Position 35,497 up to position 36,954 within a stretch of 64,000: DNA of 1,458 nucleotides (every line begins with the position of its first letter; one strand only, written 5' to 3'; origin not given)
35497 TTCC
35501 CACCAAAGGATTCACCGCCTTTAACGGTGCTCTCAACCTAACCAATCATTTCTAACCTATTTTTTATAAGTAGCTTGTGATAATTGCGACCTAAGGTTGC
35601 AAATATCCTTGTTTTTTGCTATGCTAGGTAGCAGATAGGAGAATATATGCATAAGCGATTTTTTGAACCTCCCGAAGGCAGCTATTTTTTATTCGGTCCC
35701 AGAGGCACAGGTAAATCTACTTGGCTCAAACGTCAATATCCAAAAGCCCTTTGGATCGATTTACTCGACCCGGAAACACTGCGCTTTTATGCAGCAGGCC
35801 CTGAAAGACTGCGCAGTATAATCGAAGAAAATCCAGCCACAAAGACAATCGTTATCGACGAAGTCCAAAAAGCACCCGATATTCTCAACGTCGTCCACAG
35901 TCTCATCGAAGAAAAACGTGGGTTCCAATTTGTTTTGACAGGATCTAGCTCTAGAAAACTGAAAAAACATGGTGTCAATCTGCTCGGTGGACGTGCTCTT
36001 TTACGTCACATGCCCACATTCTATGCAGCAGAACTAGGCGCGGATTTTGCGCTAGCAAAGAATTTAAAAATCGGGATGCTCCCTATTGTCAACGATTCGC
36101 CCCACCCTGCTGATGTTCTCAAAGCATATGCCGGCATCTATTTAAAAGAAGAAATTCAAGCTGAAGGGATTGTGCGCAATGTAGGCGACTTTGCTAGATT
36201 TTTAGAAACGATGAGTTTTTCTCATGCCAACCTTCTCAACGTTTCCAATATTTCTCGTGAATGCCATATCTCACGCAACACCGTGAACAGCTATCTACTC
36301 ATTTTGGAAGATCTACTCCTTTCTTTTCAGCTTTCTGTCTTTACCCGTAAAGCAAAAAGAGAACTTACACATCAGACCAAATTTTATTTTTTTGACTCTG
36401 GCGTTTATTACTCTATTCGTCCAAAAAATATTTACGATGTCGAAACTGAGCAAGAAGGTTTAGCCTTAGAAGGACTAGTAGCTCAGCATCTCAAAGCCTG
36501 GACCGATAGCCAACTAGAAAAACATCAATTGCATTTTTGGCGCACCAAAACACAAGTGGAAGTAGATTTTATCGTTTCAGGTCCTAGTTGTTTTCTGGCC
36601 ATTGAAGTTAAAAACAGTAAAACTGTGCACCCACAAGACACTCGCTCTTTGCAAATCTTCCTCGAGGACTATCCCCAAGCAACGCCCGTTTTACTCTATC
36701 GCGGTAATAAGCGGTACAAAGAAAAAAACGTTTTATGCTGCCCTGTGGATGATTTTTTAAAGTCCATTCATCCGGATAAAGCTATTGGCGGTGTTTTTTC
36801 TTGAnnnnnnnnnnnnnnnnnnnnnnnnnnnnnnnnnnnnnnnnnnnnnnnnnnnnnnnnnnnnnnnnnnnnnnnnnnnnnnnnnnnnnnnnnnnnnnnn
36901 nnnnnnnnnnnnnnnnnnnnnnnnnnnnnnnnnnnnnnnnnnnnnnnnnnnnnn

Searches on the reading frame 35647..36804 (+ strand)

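Call 75: search_protein_families(library=pfam, proteins=[window:35647-36804:+], max_evalue=0.001)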
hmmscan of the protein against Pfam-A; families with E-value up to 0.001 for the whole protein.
window:35647-36804:+ (385 aa): 4 families
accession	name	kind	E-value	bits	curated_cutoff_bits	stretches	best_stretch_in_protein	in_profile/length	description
PF13635.12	DUF4143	-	3.5e-30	105.3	28.1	1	169-323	3-159/160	Domain of unknown function (DUF4143)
PF13173.12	AAA_14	-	4.2e-20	72.5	27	1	13-129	5-127/129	AAA domain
PF13401.12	AAA_22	-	1e-05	26.3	27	0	55-101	75-124/130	AAA domain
PF13479.12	AAA_24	-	0.00045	20.6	27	1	13-78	5-78/195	AAA domain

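Call 76: search_protein_families(library=padloc, proteins=[window:35647-36804:+], max_evalue=0.001)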
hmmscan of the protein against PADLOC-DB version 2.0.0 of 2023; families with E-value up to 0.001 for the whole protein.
window:35647-36804:+ (385 aa): 7 families
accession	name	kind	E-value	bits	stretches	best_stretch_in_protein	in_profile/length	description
PDLC04790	PDC-S01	-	1.4e-48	163.7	2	154-370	195-417/422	-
PDLC04789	PDC-S01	-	2.7e-45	153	1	13-349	20-363/375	-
PDLC04787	PDC-S01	-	1.9e-27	94.2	1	15-372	32-407/412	-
PDLC04791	PDC-S01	-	1.7e-20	71.1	2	211-354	240-379/395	-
PDLC04788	PDC-S01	-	7.2e-15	52.8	1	236-359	289-415/448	-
PDLC04786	PDC-S01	-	8.5e-15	52.4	1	241-363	303-422/439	-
PDLC04792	PDC-S01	-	1.9e-13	47.8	1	242-367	303-427/452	-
